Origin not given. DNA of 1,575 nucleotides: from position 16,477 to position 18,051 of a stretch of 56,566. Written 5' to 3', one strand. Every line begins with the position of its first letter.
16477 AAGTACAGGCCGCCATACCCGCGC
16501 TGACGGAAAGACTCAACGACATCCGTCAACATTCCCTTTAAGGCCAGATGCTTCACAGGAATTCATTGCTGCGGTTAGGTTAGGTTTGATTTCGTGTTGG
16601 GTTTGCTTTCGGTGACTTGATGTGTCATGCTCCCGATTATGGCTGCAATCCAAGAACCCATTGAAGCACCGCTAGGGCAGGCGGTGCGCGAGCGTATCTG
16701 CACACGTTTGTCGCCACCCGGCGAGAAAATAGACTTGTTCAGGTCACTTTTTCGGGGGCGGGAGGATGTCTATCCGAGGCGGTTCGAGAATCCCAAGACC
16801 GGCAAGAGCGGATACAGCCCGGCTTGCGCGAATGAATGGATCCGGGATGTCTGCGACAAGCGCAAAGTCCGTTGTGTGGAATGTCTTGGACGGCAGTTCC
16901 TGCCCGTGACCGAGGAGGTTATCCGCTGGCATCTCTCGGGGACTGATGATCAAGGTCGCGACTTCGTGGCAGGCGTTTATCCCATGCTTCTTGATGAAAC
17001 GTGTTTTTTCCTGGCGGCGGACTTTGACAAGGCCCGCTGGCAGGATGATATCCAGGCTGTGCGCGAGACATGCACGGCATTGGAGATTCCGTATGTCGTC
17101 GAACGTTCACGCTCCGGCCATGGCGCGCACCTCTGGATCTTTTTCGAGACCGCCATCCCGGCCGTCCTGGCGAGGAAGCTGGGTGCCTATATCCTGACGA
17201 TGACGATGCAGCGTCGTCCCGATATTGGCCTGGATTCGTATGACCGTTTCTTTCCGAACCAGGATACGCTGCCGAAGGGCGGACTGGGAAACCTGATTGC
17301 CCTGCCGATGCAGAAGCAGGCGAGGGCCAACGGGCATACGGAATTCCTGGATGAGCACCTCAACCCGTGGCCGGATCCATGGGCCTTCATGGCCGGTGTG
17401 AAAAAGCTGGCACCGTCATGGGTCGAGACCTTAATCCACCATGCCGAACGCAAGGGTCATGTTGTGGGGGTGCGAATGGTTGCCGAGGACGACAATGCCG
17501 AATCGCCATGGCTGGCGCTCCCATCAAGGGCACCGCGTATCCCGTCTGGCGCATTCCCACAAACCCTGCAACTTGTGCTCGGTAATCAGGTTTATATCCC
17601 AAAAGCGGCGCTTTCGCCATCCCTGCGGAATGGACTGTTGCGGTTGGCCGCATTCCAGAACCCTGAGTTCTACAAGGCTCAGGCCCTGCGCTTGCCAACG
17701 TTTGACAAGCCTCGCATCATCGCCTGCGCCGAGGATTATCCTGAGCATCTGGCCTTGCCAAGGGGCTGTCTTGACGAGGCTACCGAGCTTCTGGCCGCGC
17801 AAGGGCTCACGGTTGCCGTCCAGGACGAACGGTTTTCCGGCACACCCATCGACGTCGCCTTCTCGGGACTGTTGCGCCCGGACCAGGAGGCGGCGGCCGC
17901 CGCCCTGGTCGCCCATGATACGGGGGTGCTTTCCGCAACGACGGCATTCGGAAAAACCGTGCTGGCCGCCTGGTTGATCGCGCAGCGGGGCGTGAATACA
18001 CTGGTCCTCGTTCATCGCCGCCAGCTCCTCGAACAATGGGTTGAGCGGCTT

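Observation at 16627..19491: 954-aa single polypeptide fusing a PrimPol/AEP primase domain, an SF2 DECH helicase and a DUF559/Vsr-like nuclease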

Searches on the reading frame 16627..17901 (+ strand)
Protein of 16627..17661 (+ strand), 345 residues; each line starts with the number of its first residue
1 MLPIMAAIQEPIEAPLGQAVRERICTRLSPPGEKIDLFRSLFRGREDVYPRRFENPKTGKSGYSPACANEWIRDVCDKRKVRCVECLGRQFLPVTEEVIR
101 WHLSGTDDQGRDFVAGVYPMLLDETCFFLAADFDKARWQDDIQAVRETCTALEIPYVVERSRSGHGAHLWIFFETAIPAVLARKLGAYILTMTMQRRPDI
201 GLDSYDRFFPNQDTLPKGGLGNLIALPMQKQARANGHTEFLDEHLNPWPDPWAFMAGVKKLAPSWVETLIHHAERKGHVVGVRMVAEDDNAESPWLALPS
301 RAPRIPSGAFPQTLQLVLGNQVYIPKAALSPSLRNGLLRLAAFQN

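Call 36: search_protein_representatives(protein=window:16627-17661:+)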
Query: 345 residues. Proteins with E-value up to 0.001 (for the whole library): 7691; up to 1e-10: 4479; up to 1e-30: 1412. The best 150 are listed.
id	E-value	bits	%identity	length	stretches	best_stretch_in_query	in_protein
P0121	2.7e-130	450.8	60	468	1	25-344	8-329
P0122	4.7e-123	426.9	59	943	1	27-345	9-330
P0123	4.9e-119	413.7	61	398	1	37-328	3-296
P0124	2.9e-118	411.2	57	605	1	28-345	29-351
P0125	6.0e-110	383.8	53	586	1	19-345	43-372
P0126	2.5e-107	375.2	53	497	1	25-345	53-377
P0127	2.3e-106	372.0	58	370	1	29-311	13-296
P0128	3.0e-104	365.1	54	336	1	32-313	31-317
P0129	3.5e-104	364.9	51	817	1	21-345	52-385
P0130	4.6e-100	351.3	50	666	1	25-345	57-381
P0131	3.5e-99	348.4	52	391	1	29-334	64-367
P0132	4.0e-98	344.9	50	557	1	8-345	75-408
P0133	9.8e-98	343.7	51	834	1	18-345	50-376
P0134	1.0e-97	343.6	51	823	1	26-345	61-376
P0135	1.6e-97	342.9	51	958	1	26-345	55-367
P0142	7.2e-92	324.4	51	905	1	28-345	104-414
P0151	7.0e-88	311.2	49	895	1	13-345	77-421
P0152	9.4e-88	310.8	47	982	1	22-345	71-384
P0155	8.6e-87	307.7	47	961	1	29-345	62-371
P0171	1.2e-83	297.3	47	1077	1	24-345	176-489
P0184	4.9e-82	292.0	45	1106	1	15-345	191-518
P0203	2.2e-77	276.7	44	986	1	26-345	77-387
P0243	9.3e-74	264.8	43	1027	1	32-344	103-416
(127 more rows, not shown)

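Call 59: search_protein_families(library=pfam, proteins=[P0135, P0142, P0151, P0152, P0155, P0171, P0184, P0203, P0243, P0129], max_evalue=0.001)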
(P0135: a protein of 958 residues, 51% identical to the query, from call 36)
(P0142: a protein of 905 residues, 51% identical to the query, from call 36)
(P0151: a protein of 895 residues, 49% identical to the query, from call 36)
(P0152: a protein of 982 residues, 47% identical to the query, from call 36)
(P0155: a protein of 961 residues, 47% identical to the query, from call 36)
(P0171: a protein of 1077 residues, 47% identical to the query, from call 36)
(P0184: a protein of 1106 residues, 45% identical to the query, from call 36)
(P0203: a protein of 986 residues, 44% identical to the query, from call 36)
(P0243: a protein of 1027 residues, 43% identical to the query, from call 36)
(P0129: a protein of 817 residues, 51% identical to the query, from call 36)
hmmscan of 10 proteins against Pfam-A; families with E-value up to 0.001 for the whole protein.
P0135 (958 aa): 5 families
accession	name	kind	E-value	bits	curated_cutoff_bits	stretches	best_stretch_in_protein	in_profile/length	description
PF22548.2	AEP-TOTE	-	1e-97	326.7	27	1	62-296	1-229/230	TOTE conflict system, Archaeo-Eukaryotic Primase domain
PF04851.21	ResIII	-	2.2e-18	67.2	22.5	1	438-595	4-164/164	Type III restriction enzyme, res subunit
PF13091.12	PLDc_2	-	9.1e-11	42.2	27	1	835-952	4-125/132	PLD-like domain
PF00270.35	DEAD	-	3.7e-10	40.2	26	1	441-595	3-162/167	DEAD/DEAH box helicase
PF00271.37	Helicase_C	-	2.7e-06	28.1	23.5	1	663-771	6-109/110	Helicase conserved C-terminal domain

P0142 (905 aa): 2 families
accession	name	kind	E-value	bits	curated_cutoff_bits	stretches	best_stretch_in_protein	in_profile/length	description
PF22548.2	AEP-TOTE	-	4.9e-97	324.5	27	1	108-335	1-229/230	TOTE conflict system, Archaeo-Eukaryotic Primase domain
PF19044.6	P-loop_TraG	-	5.9e-08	32.2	25.8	1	500-771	29-281/413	TraG P-loop domain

P0151 (895 aa): 4 families
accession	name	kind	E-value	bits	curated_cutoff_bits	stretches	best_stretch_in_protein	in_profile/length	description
PF22548.2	AEP-TOTE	-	1.1e-93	313.5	27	1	96-329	1-228/230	TOTE conflict system, Archaeo-Eukaryotic Primase domain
PF04851.21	ResIII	-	1.5e-06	28.7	22.5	1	491-557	3-79/164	Type III restriction enzyme, res subunit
PF00270.35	DEAD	-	5.6e-06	26.6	26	1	493-556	1-70/167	DEAD/DEAH box helicase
PF13091.12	PLDc_2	-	0.00093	19.5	27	0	768-861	4-99/132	PLD-like domain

P0152 (982 aa): 5 families
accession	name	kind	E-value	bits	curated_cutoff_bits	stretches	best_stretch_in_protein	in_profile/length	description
PF22548.2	AEP-TOTE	-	4.4e-99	331.2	27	1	82-310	1-228/230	TOTE conflict system, Archaeo-Eukaryotic Primase domain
PF04851.21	ResIII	-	4e-20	72.8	22.5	1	454-616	3-164/164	Type III restriction enzyme, res subunit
PF13091.12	PLDc_2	-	2.4e-09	37.6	27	1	862-979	4-125/132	PLD-like domain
PF00270.35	DEAD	-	7.5e-08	32.7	26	1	458-616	3-162/167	DEAD/DEAH box helicase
PF00271.37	Helicase_C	-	5e-05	24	23.5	1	687-798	5-109/110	Helicase conserved C-terminal domain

P0155 (961 aa): 4 families
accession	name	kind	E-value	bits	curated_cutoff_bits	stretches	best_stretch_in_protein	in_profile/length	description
PF22548.2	AEP-TOTE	-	1.6e-91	306.4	27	1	66-298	1-227/230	TOTE conflict system, Archaeo-Eukaryotic Primase domain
PF04851.21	ResIII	-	5.4e-17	62.6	22.5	1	442-601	4-164/164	Type III restriction enzyme, res subunit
PF00270.35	DEAD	-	4.9e-07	30.1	26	1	446-600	4-161/167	DEAD/DEAH box helicase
PF00271.37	Helicase_C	-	0.00096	19.8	23.5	0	676-776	13-109/110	Helicase conserved C-terminal domain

P0171 (1077 aa): 6 families
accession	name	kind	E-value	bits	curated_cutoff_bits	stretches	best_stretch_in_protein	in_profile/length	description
PF22548.2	AEP-TOTE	-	2.9e-90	302.3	27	1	185-419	1-229/230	TOTE conflict system, Archaeo-Eukaryotic Primase domain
PF04851.21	ResIII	-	7e-21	75.3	22.5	1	565-723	3-164/164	Type III restriction enzyme, res subunit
PF00270.35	DEAD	-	1.2e-12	48.3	26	1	567-723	1-162/167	DEAD/DEAH box helicase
PF03358.20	FMN_red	-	6.8e-08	32.7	24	1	10-130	31-139/152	NADPH-dependent FMN reductase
PF00271.37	Helicase_C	-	0.00025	21.7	23.5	1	801-900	13-108/110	Helicase conserved C-terminal domain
PF00176.29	SNF2-rel_dom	-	0.0003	20.4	24.9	1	580-721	17-163/290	SNF2-related domain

P0184 (1106 aa): 6 families
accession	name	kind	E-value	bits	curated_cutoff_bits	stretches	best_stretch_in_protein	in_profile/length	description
PF22548.2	AEP-TOTE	-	2.8e-88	295.8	27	1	210-441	2-227/230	TOTE conflict system, Archaeo-Eukaryotic Primase domain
PF04851.21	ResIII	-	1.6e-17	64.4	22.5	1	588-735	3-163/164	Type III restriction enzyme, res subunit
PF13302.13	Acetyltransf_3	-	1.7e-17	64.8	25.4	1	37-144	33-138/138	Acetyltransferase (GNAT) domain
PF13091.12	PLDc_2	-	1.6e-10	41.4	27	1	983-1099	7-127/132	PLD-like domain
PF00270.35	DEAD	-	1.6e-07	31.6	26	1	592-734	3-160/167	DEAD/DEAH box helicase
PF00583.31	Acetyltransf_1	-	3.2e-06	27.8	20.7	1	47-142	23-115/116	Acetyltransferase (GNAT) family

P0203 (986 aa): 6 families
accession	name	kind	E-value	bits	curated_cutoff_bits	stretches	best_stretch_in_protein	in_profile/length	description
PF22548.2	AEP-TOTE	-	6.3e-97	324.1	27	1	84-313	1-229/230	TOTE conflict system, Archaeo-Eukaryotic Primase domain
PF04851.21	ResIII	-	7.8e-22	78.4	22.5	1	460-615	6-164/164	Type III restriction enzyme, res subunit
PF00270.35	DEAD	-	3e-12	47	26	1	460-614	2-161/167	DEAD/DEAH box helicase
PF00176.29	SNF2-rel_dom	-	6.9e-08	32.4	24.9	1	437-619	7-169/290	SNF2-related domain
PF18766.7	SWI2_SNF2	-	2.8e-06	27.6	26.7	1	470-619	16-161/221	SWI2/SNF2 ATPase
PF00271.37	Helicase_C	-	3e-06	27.9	23.5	1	686-795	5-109/110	Helicase conserved C-terminal domain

P0243 (1027 aa): 3 families
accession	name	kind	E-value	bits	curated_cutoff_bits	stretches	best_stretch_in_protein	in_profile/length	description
PF22548.2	AEP-TOTE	-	9.6e-88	294.1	27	1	105-343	2-229/230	TOTE conflict system, Archaeo-Eukaryotic Primase domain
PF04851.21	ResIII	-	9.3e-21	74.9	22.5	1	492-654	3-164/164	Type III restriction enzyme, res subunit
PF00270.35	DEAD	-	5.6e-09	36.4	26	1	495-654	2-162/167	DEAD/DEAH box helicase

P0129 (817 aa): 3 families
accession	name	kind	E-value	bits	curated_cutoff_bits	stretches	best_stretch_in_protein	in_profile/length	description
PF22548.2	AEP-TOTE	-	1.3e-95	319.8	27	1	64-307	1-230/230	TOTE conflict system, Archaeo-Eukaryotic Primase domain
PF04851.21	ResIII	-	9.1e-24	84.7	22.5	1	456-597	4-163/164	Type III restriction enzyme, res subunit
PF00270.35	DEAD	-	3.1e-11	43.8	26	1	458-598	2-162/167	DEAD/DEAH box helicase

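Call 67: find_related_loci(query=A3, collection=metagenome_contigs, flank=10000)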
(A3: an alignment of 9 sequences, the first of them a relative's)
Query A3 (982 aa) in metagenome_contigs; peptide patterns used: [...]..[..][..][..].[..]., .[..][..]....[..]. (x = any residue, [..] = any of these).
600 stretches matched a pattern (row limit reached: there are more); 599 encode a relative of the query (tblastn E <= 1e-3); the best 80 are kept; 80 distinct loci.
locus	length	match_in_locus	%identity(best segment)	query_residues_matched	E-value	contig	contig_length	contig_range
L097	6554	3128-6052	67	6-982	0e+0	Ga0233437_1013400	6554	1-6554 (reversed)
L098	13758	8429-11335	67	14-982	0e+0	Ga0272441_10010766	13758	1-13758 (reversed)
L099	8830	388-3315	59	14-982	0e+0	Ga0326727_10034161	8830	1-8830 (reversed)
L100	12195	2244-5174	59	14-982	0e+0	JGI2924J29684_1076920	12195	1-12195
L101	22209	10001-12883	60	14-978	0e+0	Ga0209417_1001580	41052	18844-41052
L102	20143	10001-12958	57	12-982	0e+0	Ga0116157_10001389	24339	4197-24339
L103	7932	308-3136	56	21-978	0e+0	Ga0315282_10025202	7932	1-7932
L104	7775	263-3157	54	8-982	0e+0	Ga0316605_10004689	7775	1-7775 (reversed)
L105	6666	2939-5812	54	14-982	0e+0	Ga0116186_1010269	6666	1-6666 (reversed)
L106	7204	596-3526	52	18-982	0e+0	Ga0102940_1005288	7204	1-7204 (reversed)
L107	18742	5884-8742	59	14-978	0e+0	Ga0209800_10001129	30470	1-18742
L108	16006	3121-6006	52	18-982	0e+0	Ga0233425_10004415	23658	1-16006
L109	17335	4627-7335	51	74-978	0e+0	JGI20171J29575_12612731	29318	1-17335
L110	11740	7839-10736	49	21-978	0e+0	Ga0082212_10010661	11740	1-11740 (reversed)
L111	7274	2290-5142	49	18-971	0e+0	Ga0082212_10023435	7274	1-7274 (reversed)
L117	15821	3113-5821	45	71-978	0e+0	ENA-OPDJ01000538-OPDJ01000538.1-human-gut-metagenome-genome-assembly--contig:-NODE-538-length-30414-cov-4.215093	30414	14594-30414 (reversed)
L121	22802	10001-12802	43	18-975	0e+0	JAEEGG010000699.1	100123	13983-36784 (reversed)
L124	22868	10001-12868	41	14-982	0e+0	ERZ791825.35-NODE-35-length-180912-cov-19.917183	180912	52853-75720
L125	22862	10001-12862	41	16-982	0e+0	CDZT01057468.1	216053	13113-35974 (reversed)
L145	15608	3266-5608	45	22-839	0e+0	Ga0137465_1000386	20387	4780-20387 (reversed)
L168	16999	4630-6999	44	22-836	0e+0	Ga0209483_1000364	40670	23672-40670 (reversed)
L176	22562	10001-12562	43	78-929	0e+0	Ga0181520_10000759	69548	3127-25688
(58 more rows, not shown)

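Call 70: search_protein_families(library=pfam, proteins=[L110:6159-7025:+, L145:1611-2330:+, L110:5578-6159:+, L117:1622-2923:+, L121:8696-9970:+, L124:9298-9984:+, L124:8646-9302:+, L125:13297-14529:-, L176:7334-8830:+, L168:7485-8618:+], max_evalue=0.001)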
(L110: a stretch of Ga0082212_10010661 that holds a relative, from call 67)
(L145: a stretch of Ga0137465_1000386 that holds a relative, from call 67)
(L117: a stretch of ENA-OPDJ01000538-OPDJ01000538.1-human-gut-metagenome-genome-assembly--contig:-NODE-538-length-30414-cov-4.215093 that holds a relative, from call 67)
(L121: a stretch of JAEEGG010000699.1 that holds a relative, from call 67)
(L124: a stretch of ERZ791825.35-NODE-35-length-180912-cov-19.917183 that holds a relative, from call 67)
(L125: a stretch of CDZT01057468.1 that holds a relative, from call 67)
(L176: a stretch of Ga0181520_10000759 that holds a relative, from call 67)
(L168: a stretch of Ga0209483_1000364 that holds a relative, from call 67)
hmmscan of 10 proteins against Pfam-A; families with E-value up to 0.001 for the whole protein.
L110:6159-7025:+ (289 aa): 1 family
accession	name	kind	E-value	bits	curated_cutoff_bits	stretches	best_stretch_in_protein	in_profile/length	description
PF08843.17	AbiEii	-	1.2e-45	156.8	22.5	1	35-269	1-235/238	Nucleotidyl transferase AbiEii toxin, Type IV TA system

L145:1611-2330:+ (240 aa): 1 family
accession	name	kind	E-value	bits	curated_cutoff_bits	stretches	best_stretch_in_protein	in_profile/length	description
PF13338.12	AbiEi_4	-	2.1e-08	34.5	25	1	47-94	2-49/49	Transcriptional regulator, AbiEi antitoxin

L110:5578-6159:+ (194 aa): 0 families

L117:1622-2923:+ (434 aa): 4 families
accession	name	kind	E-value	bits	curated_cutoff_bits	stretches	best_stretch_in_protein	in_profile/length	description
PF04326.19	SLFN_AlbA_2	-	3.4e-21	76.4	25.3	1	5-121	1-117/118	Schlafen, AlbA_2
PF13749.12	HATPase_c_4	-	4.4e-17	62.3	26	1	277-357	6-89/89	Putative ATP-dependent DNA helicase recG C-terminal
PF22168.2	DIP2311-like_C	-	5.6e-07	30.2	27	1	385-433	14-62/63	Transcriptional regulator DIP2311-like, C-terminal domain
PF12802.13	MarR_2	-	9.1e-06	26.2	27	1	378-422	7-52/61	MarR family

L121:8696-9970:+ (425 aa): 2 families
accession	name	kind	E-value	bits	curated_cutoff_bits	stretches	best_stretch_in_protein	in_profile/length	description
PF13173.12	AAA_14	-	3.9e-30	105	27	1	40-161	5-129/129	AAA domain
PF13635.12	DUF4143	-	5.5e-17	62.4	28.1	1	215-362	2-156/160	Domain of unknown function (DUF4143)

L124:9298-9984:+ (229 aa): 1 family
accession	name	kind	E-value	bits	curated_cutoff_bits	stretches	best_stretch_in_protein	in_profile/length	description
PF11750.13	DUF3307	-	1.8e-24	86.6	23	1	5-108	1-113/127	Protein of unknown function (DUF3307)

L124:8646-9302:+ (219 aa): 1 family
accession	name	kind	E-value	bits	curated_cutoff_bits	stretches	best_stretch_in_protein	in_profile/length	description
PF08281.18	Sigma70_r4_2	-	0.00073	19.6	25.7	0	155-193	6-45/54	Sigma-70, region 4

L125:13297-14529:- (411 aa): 3 families
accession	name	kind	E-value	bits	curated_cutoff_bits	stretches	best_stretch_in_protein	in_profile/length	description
PF00589.27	Phage_integrase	-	7.9e-15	55.5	27.1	1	219-378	4-170/172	Phage integrase family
PF13102.12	Phage_int_SAM_5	-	3.7e-09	37.3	22.3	1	123-203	17-94/98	Phage integrase SAM-like domain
PF17293.8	Arm-DNA-bind_5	-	7.1e-09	36.5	22.6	1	10-91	2-87/87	Arm DNA-binding domain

L176:7334-8830:+ (499 aa): 3 families
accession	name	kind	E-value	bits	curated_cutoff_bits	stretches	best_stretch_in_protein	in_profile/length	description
PF00239.26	Resolvase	-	1.7e-18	67.5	23.3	1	3-151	1-143/145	Resolvase, N terminal domain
PF07508.19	Recombinase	-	4.5e-11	43.4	21.1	1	175-264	1-102/102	Recombinase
PF13408.12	Zn_ribbon_recom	-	7.9e-10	39.4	25.3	1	278-338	4-57/58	Recombinase zinc beta ribbon domain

L168:7485-8618:+ (378 aa): 0 families

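Call 90: predict_structure(alignment_id=A4)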
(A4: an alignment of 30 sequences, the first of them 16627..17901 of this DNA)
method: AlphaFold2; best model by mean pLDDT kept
length: 425 residues; sequences in the alignment: 30
mean_pLDDT: 67.2   pTM: 0.68
mean pLDDT of the five models: 67.2, 66.0, 65.9, 62.8, 60.9
residues with pLDDT >= 90: 37; 70-90: 204; 50-70: 66; < 50: 118
segments of 3 or more residues with pLDDT < 50: 1-21, 53-56, 59-89, 117-123, 209-222, 282-307, 349-362
pLDDT, mean of each block of 10 residues (from residue 1): 39 35 77 84 60 50 40 35 39 76 81 56 64 79 90 92 80 81 79 79 54 39 65 78 89 88 91 76 38 39 52 86 86 73 55 37 59 83 82 86 70 77 71
secondary structure, 60 per line:
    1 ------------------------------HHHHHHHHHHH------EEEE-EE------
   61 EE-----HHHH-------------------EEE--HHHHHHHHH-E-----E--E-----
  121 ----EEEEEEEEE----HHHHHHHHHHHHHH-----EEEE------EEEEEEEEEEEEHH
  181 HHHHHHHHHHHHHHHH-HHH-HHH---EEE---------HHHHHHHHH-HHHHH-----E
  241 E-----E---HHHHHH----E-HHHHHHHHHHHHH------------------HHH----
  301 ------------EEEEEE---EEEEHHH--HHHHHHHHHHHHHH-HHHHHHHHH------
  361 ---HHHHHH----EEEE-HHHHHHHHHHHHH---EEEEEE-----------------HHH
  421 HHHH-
elements in order: H31-41 E48-51 H68-71 E91-93 H96-104 E125-133 H138-151 E157-160 E167-178 H179-196 E208-210 H220-228 H230-234 H251-256 H263-275 E313-318 E322-325 H331-344 H346-354 H364-369 E374-377 H379-391 E395-400 H418-424
